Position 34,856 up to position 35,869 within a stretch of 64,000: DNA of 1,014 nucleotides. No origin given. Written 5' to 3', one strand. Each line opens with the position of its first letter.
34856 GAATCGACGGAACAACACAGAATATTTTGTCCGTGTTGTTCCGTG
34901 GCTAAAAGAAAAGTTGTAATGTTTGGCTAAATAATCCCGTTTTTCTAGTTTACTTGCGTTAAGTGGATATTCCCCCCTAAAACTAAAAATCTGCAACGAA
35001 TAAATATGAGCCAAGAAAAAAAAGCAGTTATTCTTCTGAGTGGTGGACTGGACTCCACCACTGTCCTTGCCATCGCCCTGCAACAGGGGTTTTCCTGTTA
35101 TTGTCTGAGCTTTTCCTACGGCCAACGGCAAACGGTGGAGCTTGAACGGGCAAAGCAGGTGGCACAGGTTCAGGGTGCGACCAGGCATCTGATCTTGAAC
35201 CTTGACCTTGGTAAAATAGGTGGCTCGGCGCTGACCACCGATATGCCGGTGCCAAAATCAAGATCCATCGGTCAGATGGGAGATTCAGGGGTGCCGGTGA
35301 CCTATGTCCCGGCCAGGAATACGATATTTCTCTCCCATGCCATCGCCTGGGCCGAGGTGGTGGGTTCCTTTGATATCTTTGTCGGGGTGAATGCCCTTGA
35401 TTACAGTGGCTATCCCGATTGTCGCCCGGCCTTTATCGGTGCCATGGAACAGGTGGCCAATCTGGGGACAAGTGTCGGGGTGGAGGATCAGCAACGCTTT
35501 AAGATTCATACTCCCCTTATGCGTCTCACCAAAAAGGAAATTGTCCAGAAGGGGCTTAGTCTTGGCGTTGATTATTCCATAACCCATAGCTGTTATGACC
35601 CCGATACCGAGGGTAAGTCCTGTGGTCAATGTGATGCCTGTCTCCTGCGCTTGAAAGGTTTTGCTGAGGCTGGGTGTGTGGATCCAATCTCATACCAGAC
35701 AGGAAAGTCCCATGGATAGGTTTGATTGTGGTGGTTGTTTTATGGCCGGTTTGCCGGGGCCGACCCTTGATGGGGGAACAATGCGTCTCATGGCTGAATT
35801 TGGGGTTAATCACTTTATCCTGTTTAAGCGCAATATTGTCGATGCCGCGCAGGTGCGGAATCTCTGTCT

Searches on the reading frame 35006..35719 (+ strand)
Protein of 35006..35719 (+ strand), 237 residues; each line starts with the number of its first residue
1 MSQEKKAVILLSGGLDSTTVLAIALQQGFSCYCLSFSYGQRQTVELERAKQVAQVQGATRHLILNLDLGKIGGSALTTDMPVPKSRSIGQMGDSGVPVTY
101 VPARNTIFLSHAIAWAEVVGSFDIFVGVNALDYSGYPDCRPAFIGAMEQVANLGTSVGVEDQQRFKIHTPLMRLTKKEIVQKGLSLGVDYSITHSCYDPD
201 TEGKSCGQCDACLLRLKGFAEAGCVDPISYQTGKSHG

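Call 22: search_protein_families(library=pfam, proteins=[window:35006-35719:+], max_evalue=0.001)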
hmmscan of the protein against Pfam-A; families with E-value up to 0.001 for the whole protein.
window:35006-35719:+ (237 aa): 3 families
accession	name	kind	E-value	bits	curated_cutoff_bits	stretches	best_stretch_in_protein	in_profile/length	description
PF06508.19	QueC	-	7e-75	251.6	22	1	6-222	1-209/210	Queuosine biosynthesis protein QueC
PF00733.27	Asn_synthase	-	7.7e-06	26.2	21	1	3-61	16-75/354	Asparagine synthase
PF02568.20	ThiI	-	0.0005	20.2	20.5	0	5-55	4-55/197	Thiamine biosynthesis protein (ThiI)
